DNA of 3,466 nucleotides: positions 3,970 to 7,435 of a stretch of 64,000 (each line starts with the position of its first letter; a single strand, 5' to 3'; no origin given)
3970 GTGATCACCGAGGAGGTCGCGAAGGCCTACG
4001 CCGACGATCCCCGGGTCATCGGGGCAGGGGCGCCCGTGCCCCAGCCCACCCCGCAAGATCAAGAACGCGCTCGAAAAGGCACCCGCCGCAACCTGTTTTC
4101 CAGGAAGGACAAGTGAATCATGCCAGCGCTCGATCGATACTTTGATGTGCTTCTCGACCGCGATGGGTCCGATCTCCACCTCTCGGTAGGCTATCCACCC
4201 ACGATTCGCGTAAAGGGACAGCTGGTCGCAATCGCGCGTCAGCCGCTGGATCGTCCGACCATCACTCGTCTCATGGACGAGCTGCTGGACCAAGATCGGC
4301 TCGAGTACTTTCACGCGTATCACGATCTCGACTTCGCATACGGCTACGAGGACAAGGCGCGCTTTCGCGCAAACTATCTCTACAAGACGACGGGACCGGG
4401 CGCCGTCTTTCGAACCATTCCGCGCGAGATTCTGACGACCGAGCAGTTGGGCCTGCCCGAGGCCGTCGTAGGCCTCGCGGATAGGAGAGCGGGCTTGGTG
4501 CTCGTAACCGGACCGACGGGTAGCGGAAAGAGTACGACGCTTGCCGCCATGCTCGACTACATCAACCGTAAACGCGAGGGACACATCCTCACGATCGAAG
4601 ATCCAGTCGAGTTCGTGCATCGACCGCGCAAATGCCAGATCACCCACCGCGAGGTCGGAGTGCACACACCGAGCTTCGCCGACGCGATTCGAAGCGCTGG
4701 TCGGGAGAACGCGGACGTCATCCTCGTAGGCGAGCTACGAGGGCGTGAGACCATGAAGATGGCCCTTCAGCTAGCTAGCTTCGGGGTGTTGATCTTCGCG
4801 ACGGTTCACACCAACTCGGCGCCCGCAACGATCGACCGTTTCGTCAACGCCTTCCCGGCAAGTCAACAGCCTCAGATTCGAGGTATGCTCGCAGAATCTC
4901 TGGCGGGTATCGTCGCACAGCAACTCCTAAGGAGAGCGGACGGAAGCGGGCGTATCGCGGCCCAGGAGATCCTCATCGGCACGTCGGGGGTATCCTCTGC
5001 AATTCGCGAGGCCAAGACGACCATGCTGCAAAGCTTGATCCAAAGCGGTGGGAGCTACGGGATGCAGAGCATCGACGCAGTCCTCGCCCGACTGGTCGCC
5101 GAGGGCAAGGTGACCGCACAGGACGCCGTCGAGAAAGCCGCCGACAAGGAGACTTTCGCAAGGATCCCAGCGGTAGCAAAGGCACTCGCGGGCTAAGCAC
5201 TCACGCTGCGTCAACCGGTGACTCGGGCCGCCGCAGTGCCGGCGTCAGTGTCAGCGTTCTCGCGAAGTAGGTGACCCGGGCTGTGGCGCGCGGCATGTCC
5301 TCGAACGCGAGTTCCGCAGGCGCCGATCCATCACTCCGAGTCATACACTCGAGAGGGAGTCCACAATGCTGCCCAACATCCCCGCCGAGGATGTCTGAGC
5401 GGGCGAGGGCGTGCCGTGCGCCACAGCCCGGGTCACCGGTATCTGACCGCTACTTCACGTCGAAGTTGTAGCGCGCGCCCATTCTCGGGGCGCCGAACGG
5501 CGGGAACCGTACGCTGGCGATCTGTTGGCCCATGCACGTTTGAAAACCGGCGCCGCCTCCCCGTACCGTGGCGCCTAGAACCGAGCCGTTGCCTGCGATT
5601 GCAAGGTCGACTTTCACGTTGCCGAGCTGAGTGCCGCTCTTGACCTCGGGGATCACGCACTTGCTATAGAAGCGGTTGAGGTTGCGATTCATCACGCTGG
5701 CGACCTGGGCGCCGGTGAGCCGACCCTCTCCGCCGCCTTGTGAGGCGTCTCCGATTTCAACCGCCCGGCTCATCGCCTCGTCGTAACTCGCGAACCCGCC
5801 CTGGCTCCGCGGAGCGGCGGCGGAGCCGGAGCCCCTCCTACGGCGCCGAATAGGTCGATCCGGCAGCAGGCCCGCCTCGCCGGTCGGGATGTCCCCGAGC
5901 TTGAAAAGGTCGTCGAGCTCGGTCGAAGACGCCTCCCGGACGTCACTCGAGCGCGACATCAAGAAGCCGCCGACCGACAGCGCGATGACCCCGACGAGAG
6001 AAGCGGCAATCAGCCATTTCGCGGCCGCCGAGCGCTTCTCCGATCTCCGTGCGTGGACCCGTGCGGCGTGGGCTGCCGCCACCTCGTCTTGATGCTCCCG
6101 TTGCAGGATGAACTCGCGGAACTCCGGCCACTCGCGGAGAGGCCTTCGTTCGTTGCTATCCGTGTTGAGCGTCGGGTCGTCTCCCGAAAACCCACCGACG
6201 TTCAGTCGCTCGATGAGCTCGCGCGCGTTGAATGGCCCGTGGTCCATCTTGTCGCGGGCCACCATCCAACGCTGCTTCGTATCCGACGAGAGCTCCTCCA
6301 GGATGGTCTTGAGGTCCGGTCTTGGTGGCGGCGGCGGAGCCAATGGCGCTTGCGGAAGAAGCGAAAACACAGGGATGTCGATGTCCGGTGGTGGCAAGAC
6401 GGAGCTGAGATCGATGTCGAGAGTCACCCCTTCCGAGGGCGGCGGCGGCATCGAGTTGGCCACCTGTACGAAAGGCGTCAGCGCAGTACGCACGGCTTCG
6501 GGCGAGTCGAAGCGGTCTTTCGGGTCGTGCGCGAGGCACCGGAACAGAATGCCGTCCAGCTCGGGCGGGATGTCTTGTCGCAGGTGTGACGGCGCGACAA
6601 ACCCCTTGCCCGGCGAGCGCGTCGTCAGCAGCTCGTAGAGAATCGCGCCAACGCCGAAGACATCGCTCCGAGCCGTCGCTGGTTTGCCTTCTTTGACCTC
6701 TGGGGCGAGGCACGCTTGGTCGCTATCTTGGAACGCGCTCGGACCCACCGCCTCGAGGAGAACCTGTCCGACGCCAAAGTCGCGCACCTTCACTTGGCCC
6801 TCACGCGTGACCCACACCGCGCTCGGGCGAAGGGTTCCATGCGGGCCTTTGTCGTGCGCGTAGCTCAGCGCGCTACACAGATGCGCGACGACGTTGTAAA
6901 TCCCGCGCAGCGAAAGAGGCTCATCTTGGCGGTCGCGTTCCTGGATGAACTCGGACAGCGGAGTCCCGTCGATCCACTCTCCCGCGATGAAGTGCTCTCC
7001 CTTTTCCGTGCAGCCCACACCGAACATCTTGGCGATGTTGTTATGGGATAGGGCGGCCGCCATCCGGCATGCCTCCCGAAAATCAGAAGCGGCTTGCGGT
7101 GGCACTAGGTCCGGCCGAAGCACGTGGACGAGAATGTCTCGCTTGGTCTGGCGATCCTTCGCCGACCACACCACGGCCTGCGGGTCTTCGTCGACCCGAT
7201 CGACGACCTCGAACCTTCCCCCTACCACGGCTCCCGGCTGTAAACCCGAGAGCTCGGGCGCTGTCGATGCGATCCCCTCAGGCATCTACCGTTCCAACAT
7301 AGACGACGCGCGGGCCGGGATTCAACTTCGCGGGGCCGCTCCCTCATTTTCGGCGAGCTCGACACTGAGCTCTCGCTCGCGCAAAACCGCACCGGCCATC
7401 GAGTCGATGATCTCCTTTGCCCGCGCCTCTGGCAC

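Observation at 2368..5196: Tandem diverged PilT paralogs with no pilus genes beside them; the first has a duplicated N-domain, a Pro-rich linker and a His-box His->Ser change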

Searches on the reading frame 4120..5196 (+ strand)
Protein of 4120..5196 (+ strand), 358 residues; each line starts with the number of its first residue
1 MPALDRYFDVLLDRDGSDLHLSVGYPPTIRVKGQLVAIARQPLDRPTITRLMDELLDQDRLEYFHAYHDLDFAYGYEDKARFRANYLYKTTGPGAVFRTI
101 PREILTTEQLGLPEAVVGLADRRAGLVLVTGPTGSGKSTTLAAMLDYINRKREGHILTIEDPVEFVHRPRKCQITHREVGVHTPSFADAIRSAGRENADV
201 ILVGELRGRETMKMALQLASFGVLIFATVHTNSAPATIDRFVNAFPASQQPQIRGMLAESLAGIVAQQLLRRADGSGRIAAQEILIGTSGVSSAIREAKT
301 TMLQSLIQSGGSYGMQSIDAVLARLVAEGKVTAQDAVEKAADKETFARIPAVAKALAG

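Call 6: search_protein_families(library=pfam, proteins=[window:4120-5196:+], max_evalue=0.01)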
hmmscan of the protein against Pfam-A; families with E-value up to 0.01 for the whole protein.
window:4120-5196:+ (358 aa): 13 families
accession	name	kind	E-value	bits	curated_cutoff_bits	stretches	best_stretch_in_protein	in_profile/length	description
PF00437.27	T2SSE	-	2e-39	135.7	24.9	1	77-279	89-287/370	Type II/IV secretion system protein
PF13191.12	AAA_16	-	4.9e-06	27.6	32.6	1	120-159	20-58/167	AAA ATPase domain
PF13401.12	AAA_22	-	0.00024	21.8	27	1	123-160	4-33/130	AAA domain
PF13555.12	AAA_29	-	0.00025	21.2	27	1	123-144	21-42/61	P-loop containing region of AAA domain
PF00005.33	ABC_tran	-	0.00033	21.7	25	1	126-209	13-80/137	ABC transporter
PF25199.1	nSTAND_NTPase5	-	0.00042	20.6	34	1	120-162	37-79/145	Novel STAND NTPase 5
PF13604.12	AAA_30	-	0.00051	20.3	27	0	114-151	8-45/191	AAA domain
PF01580.24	FtsK_SpoIIIE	-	0.0023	17.8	24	1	91-145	17-60/221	FtsK/SpoIIIE family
PF01935.23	DUF87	-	0.0028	18.2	23.2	1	128-159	27-58/220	Helicase HerA, central domain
PF13476.12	AAA_23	-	0.0034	18.5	27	1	124-144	19-39/201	AAA domain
PF20720.3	nSTAND3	-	0.0042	17.2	27.2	0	124-165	17-57/155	Novel STAND NTPase 3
PF13671.12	AAA_33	-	0.0066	17.2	27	0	126-229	1-103/143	AAA domain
PF13514.12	AAA_27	-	0.0083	16.2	22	0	117-147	19-49/206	AAA domain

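Call 7: search_protein_families(library=ncbifam, proteins=[window:4120-5196:+], max_evalue=0.01)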
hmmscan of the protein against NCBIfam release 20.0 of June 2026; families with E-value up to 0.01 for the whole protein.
window:4120-5196:+ (358 aa): 23 families
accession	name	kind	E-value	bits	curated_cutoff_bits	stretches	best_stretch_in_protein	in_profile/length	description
TIGR01420.1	pilT_fam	subfamily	2e-122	408.7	319.1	1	7-344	5-342/343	PilT/PilU family type 4a pilus ATPase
TIGR02525.1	plasmid_TraJ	equivalog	7.5e-38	130.4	368.3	1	5-306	13-333/372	plasmid transfer ATPase TraJ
TIGR02533.1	type_II_gspE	equivalog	5.2e-34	117.7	630.25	1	119-273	238-382/486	type II secretion system ATPase GspE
TIGR02538.1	type_IV_pilB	equivalog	6.6e-31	107.5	675.65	1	121-272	313-454/564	type IV-A pilus assembly ATPase PilB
NF041000.1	ATPase_ComGA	equivalog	3e-30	105.1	300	1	118-271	122-266/267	competence type IV pilus ATPase ComGA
TIGR02524.1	dot_icm_DotB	equivalog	8.8e-30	104.1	463.3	1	15-293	17-307/358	Dot/Icm type IV secretion system ATPase DotB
NF053534.1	T4PilAsmATPsTfpB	equivalog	1.4e-29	102.9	850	1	118-272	330-474/584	type IV pilus assembly ATPase TfpB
NF007755.0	PRK10436.1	equivalog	1.9e-28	99.3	617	1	72-283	160-368/465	type II secretion system protein GspE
NF058587.1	archaellum_moto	equivalog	4.8e-14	52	550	1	127-242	278-394/527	archaellum flagellar ATPase motor FlaI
TIGR02782.1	TrbB_P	equivalog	2.7e-11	43.3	304.55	1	126-266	138-277/303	P-type conjugative transfer ATPase TrbB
TIGR02788.1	VirB11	equivalog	2.9e-11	43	249.95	1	127-250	147-271/308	P-type DNA transfer ATPase VirB11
TIGR03819.1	heli_sec_ATPase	hypoth_equivalog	4.7e-11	42.5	373.15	1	127-236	181-292/340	TadA family conjugal transfer-associated ATPase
NF010469.0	PRK13894.1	subfamily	1.3e-09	37.8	508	1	102-265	131-290/320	conjugal transfer ATPase TrbB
NF053672.1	bindosome_BasE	exception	5e-08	32.1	1000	1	127-240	273-387/512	bindosome assembly system ATPase subunit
NF010407.0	PRK13833.1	subfamily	2.3e-06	27.3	499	1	121-266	142-284/323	conjugal transfer protein TrbB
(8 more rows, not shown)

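Call 16: find_homologous_proteins(query=window:4120-5196:+, max_evalue=1e-20)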
Query window:4120-5196:+ (358 aa): 8000 proteins with E <= 1e-20 among 8000 candidates; the best 120 are listed.
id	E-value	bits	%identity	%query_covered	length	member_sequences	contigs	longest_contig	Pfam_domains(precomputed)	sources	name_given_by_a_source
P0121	1.3e-215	733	93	100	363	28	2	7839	PF00437.27,PF13191.13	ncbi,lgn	-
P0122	6.3e-200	681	88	99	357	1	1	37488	PF00437.27,PF13191.13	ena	-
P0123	2.0e-199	680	86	100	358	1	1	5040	PF00437.27,PF13191.13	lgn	-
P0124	1.2e-198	677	85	100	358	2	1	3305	PF00437.27,PF13191.13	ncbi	-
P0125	3.5e-198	676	86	100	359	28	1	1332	PF00437.27,PF13401.13,PF13191.13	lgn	-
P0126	7.3e-198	675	87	99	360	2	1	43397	PF00437.27,PF13191.13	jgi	-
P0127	1.1e-197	674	86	99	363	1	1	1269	PF00437.27,PF13191.13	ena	-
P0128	3.5e-197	672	85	99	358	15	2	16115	PF00437.27,PF13191.13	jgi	jgi:twitching motility protein PilT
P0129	4.1e-197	672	85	100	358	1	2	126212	PF00437.27,PF13191.13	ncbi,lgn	ncbi:MAG: PilT/PilU family type 4a pilus ATPase [Myxococcota bacterium]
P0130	4.9e-197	672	85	100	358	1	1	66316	PF00437.27,PF13191.13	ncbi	ncbi:MAG: PilT/PilU family type 4a pilus ATPase [Myxococcota bacterium]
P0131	8.2e-197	671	85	100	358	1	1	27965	PF00437.27,PF13191.13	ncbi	ncbi:MAG: PilT/PilU family type 4a pilus ATPase [Myxococcota bacterium]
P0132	1.5e-196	670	85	99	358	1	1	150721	PF00437.27,PF13191.13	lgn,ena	-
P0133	1.6e-196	670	85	99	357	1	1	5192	PF00437.27,PF13191.13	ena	-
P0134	2.3e-196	670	84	100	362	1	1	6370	PF00437.27,PF13191.13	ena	-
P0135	3.8e-196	669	85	98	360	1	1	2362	PF00437.27,PF13191.13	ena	-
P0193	4.0e-177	606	65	99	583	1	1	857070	PF00437.27,PF13191.13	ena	-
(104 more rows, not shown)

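Call 44: search_solved_structures(query=window:4120-5196:+, max_evalue=1e-60, show_alignments=3)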
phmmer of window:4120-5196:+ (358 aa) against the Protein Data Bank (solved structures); distinct sequences matched with E-value up to 1e-60: 9.
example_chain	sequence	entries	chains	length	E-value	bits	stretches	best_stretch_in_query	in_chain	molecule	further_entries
3jvu_A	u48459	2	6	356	5.6e-97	328.2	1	15-347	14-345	Twitching mobility protein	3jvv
5zfq_A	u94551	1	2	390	2.8e-84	286.5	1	8-353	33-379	Twitching motility pilus retraction protein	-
6ojx_A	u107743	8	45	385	1.2e-82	281.2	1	8-343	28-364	Twitching motility pilus retraction ATPase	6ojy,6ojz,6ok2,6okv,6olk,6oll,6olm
2gsz_A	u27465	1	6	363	2.5e-82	280.1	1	13-348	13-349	twitching motility protein PilT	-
2ewv_A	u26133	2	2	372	2.8e-82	279.9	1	13-348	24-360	twitching motility protein PilT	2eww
5fl3_A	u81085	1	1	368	2.3e-80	273.6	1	11-347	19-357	PILI RETRACTION PROTEIN PILT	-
10my_A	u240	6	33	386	1.4e-73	251.3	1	4-343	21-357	PilT/PilU family type 4a pilus ATPase | Twitching motility protein PilT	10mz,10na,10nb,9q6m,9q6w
9n32_A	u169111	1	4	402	3.2e-70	240.2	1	6-340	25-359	PilU protein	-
2eyu_A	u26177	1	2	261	5.3e-67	229.7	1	101-348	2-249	twitching motility protein PilT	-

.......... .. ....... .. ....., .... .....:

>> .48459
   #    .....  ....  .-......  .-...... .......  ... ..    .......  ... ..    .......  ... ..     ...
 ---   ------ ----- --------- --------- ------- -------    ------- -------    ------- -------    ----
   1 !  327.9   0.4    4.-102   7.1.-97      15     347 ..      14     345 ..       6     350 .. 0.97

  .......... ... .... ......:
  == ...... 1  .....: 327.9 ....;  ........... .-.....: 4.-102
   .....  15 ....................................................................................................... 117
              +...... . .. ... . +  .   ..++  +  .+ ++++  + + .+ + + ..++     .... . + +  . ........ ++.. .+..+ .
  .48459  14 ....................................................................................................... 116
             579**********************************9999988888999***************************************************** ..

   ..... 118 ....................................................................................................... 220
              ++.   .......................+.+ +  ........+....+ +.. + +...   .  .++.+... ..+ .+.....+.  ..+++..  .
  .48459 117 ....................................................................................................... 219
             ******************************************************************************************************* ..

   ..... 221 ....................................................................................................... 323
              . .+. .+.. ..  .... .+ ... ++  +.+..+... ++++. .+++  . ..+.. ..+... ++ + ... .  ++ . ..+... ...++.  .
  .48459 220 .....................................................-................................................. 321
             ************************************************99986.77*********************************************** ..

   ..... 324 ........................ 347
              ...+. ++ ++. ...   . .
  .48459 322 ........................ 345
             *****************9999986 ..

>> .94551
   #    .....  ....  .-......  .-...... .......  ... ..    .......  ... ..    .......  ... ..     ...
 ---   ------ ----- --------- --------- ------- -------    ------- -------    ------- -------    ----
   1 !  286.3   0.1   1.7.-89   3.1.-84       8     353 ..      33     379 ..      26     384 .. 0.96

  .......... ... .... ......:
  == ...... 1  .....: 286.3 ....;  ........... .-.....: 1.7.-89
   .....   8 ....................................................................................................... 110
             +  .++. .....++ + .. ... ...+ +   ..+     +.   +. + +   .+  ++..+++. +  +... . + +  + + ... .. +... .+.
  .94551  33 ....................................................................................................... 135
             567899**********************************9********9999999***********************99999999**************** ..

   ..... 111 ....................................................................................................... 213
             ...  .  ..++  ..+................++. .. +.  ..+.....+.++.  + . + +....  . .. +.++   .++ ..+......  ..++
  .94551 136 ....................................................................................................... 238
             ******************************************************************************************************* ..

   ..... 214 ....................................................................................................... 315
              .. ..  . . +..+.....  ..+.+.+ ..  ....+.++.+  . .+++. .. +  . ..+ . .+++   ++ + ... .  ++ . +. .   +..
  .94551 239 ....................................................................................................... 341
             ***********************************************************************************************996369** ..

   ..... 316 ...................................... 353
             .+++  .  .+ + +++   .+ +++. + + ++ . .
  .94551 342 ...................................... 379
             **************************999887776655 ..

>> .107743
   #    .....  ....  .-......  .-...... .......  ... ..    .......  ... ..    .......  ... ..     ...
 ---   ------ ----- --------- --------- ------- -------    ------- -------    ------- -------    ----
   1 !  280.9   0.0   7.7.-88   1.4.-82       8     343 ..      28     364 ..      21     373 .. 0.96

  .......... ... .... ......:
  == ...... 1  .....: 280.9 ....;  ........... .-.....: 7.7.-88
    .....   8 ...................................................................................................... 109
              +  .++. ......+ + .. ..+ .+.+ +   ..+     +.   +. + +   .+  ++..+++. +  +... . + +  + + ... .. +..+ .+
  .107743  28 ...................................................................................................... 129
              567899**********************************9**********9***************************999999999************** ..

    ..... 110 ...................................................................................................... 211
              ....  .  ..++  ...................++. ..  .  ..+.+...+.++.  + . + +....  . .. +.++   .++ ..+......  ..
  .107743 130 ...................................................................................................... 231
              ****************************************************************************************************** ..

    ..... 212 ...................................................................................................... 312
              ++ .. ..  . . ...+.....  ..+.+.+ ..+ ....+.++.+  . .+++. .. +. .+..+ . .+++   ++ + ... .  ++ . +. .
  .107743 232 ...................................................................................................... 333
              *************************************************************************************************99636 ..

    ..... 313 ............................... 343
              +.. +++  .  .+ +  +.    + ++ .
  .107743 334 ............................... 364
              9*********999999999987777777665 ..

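Call 68: find_encoding_contigs(protein=P0193, flank=5000, max_places=2)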
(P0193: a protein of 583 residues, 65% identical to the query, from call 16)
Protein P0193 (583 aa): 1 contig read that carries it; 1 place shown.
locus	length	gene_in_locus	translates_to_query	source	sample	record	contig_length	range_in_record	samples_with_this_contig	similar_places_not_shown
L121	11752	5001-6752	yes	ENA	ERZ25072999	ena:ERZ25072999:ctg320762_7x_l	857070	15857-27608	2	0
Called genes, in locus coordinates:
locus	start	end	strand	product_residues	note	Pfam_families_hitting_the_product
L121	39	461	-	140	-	PF13565:HTH_32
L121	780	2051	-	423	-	PF00027:cNMP_binding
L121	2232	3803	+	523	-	PF16697:Yop-YscD_cpl, PF00498:FHA, PF00512:HisKA (weak), PF10090:HPTransfase (faint), PF02518:HATPase_c, PF00072:Response_reg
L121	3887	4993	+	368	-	PF00437:T2SSE (weak)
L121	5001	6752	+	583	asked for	PF00437:T2SSE, PF13191:AAA_16 (weak)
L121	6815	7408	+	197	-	-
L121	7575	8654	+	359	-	-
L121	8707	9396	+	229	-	PF00561:Abhydrolase_1 (faint), PF05728:UPF0227, PF12146:Hydrolase_4 (weak)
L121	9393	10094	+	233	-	PF02568:ThiI (faint), PF06508:QueC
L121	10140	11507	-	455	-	PF13229:Beta_helix (faint)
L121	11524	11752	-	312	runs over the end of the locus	-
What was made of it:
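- Tried and rejected: It was not used (call 68).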

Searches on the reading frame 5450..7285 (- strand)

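Call 6: search_protein_families(library=pfam, proteins=[window:5450-7285:-], max_evalue=0.01)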
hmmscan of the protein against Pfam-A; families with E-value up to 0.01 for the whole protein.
window:5450-7285:- (611 aa): 3 families
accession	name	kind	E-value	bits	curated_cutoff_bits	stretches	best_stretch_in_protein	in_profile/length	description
PF00069.31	Pkinase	-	3.3e-18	66.5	31.7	1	37-265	13-258/263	Protein kinase domain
PF07714.23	PK_Tyr_Ser-Thr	-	4.2e-18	66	23.1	1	40-230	20-209/258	Protein tyrosine and serine/threonine kinase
PF01923.23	Cob_adeno_trans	-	0.0059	17.1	24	1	384-423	104-142/171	Cobalamin adenosyltransferase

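Call 7: search_protein_families(library=ncbifam, proteins=[window:5450-7285:-], max_evalue=0.01)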
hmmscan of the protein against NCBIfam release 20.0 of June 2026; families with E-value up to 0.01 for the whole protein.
window:5450-7285:- (611 aa): 8 families
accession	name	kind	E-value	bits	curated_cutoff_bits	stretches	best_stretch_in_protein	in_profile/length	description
NF033483.0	PknB_PASTA_kin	equivalog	7.7e-40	137.5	450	1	18-273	2-269/563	Stk1 family PASTA domain-containing Ser/Thr kinase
NF047741.1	antiphage_MADS6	equivalog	2.3e-29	102.4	460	2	119-277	291-465/612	methylation-associated defense system protein kinase MAD6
NF052427.1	StpK7MSMEG_1200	equivalog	6e-16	58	900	1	34-228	18-211/601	serine/threonine protein kinase StpK7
NF038150.1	lanthi_synth_IV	equivalog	9.5e-14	50.7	650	1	18-226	184-396/851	class IV lanthionine synthetase LanL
NF009651.0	PRK13184.1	equivalog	6.2e-13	47.6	839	1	24-274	3-292/932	serine/threonine-protein kinase PknD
TIGR03903.1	TOMM_kin_cyc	equivalog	1e-10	40.2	705.75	1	46-224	1-187/1267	TOMM system kinase/cyclase fusion protein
NF033442.0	BREX_PglW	equivalog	1.3e-10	39.7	990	1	77-227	265-429/1391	BREX system serine/threonine kinase PglW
NF033768.1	myxo_SS_tail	domain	0.00095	19.2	40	1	526-608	4-89/92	AgmX/PglI C-terminal domain-containing protein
